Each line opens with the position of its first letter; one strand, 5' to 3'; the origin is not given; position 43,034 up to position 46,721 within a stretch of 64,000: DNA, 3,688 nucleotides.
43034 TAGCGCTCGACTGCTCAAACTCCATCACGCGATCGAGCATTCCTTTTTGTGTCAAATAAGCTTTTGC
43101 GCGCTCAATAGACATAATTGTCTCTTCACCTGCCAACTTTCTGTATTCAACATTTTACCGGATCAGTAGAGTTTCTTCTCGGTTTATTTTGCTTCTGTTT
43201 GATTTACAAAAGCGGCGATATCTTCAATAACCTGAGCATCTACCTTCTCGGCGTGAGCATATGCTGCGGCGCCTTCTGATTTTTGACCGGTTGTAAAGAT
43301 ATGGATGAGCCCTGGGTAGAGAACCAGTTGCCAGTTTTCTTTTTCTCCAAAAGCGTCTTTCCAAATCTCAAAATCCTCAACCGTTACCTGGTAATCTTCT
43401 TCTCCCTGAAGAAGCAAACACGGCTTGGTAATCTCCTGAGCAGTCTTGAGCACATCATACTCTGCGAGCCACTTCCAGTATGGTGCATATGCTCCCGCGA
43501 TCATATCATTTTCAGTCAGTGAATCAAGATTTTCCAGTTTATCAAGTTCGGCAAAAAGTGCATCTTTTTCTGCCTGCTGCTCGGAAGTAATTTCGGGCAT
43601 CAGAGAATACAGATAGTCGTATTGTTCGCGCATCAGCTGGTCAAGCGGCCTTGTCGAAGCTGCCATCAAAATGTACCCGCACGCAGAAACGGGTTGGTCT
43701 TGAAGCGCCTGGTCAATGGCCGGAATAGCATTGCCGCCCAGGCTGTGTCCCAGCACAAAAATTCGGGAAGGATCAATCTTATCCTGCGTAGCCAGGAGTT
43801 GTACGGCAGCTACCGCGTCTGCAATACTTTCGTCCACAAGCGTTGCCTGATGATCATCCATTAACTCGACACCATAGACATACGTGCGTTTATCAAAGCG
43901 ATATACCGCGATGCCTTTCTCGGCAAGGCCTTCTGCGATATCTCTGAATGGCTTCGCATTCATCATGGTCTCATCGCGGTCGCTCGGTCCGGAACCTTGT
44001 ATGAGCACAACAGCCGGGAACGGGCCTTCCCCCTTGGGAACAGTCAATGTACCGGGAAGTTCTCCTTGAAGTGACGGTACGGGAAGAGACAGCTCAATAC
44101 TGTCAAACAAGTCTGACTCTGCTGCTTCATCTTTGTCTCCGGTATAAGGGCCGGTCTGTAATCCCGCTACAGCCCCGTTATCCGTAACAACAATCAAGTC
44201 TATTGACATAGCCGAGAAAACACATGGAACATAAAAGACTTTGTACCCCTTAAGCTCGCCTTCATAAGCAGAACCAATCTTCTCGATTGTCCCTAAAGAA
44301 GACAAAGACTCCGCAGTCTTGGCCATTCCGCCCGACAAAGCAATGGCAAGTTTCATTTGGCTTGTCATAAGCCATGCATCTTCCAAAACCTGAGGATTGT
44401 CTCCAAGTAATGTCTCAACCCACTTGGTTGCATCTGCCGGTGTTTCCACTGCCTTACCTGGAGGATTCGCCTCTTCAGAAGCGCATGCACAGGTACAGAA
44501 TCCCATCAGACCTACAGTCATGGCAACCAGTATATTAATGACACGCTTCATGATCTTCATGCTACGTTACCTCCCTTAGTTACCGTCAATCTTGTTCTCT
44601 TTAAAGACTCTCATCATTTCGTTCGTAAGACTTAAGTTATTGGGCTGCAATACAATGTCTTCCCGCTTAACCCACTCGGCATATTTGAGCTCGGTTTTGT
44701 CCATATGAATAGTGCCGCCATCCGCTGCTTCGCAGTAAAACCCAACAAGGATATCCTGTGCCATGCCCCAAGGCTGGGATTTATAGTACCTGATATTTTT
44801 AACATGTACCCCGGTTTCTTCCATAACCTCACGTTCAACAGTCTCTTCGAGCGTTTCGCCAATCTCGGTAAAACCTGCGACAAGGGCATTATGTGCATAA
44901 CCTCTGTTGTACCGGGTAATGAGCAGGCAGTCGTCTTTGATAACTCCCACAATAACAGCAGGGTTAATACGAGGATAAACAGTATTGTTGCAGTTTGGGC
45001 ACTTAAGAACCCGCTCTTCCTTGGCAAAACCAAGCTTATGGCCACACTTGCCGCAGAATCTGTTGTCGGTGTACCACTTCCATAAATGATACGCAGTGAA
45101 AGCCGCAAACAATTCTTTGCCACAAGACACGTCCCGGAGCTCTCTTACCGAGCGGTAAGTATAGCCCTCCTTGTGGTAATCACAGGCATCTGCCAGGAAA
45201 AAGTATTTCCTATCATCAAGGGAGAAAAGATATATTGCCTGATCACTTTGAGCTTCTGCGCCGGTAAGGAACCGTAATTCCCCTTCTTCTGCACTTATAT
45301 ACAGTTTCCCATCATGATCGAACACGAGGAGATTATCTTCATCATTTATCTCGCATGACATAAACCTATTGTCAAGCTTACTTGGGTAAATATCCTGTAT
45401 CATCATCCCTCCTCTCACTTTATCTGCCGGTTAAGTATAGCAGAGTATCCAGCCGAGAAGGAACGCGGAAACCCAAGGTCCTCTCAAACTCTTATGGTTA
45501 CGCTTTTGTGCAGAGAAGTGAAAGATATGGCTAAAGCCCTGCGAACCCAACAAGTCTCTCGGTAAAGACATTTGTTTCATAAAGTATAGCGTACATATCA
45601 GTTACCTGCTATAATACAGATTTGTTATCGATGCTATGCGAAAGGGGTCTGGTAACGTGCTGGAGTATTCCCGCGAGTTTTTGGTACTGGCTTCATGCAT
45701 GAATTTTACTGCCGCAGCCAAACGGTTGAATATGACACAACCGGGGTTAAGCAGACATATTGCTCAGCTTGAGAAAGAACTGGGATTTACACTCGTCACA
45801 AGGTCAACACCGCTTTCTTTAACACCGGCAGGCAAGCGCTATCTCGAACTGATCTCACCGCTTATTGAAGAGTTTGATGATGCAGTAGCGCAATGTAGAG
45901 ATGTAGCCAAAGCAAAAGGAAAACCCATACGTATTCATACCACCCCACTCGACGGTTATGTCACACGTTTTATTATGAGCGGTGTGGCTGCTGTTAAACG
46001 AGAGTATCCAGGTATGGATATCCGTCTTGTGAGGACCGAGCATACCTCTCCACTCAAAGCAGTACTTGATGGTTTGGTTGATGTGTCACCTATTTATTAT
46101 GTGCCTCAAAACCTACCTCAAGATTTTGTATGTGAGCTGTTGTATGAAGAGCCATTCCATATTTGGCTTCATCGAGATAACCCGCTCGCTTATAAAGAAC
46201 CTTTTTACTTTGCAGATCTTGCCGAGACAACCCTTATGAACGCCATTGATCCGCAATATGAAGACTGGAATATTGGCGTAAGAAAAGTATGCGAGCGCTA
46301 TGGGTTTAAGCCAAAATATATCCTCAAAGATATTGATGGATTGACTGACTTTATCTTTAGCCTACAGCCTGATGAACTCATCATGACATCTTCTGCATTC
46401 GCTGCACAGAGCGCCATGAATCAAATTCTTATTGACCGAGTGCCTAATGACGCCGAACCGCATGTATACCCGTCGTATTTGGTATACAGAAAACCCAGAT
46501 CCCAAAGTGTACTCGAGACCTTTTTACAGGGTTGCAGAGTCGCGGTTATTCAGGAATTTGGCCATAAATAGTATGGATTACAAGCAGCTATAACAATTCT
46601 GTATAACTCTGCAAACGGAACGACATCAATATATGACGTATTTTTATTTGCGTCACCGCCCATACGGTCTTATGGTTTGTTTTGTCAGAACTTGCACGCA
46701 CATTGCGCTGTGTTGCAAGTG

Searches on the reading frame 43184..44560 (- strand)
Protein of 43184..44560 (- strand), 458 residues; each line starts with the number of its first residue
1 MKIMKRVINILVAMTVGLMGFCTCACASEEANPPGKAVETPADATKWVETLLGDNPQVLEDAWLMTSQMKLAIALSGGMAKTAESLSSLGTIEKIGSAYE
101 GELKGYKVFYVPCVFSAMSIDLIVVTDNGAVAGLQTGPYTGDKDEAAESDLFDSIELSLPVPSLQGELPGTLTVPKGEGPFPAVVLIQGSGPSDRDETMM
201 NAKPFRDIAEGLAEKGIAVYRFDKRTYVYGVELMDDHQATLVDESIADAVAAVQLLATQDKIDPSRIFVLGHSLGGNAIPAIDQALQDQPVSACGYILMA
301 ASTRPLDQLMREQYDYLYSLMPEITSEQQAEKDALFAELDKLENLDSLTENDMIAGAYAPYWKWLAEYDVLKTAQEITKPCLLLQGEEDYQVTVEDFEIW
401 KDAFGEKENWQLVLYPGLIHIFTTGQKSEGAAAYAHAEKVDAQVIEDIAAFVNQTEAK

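Call 20: search_protein_families(library=pfam, proteins=[window:43184-44560:-], max_evalue=0.001)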
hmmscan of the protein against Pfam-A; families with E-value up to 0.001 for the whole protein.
window:43184-44560:- (458 aa): 8 families
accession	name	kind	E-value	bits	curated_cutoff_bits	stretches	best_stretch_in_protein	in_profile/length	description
PF12146.15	Hydrolase_4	-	3e-14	53.4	27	1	205-420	20-232/239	Serine aminopeptidase, S33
PF00326.27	Peptidase_S9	-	3.8e-11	43.3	22.6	1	212-281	10-80/213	Prolyl oligopeptidase family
PF01738.24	DLH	-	1.6e-08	34.9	21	1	370-440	135-206/217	Dienelactone hydrolase family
PF12697.13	Abhydrolase_6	-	9.9e-07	30.1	26.3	1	210-393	21-180/217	Alpha/beta hydrolase family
PF07859.19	Abhydrolase_3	-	1.2e-06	28.8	25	1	245-376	48-183/210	alpha/beta hydrolase fold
PF20408.4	Abhydrolase_11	-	1.8e-05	25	27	0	184-302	5-113/193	Alpha/beta hydrolase domain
PF20434.5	BD-FAE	-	0.00022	21.2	26.8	0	176-277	8-101/215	BD-FAE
PF00561.26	Abhydrolase_1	-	0.00044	20.4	25.8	0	183-277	2-81/245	alpha/beta hydrolase fold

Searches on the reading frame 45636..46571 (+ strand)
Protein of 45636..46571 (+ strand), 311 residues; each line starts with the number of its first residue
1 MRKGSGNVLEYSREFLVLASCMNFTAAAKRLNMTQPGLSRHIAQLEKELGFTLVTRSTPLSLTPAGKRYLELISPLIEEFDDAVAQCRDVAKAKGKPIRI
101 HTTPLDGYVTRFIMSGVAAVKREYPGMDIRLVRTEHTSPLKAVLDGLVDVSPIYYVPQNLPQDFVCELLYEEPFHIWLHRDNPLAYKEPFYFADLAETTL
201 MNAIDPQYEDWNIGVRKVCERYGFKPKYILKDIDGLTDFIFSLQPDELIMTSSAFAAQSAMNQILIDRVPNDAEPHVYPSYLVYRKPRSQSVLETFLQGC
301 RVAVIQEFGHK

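Call 20: search_protein_families(library=pfam, proteins=[window:45636-46571:+], max_evalue=0.001)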
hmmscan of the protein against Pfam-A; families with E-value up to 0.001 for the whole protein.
window:45636-46571:+ (311 aa): 2 families
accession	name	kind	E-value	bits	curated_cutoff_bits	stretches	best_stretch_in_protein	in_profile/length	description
PF00126.33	HTH_1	-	2.6e-18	66.2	26.6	1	15-67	7-60/60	Bacterial regulatory helix-turn-helix protein, lysR family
PF03466.25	LysR_substrate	-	1.3e-14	54.5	28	1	110-298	18-202/209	LysR substrate binding domain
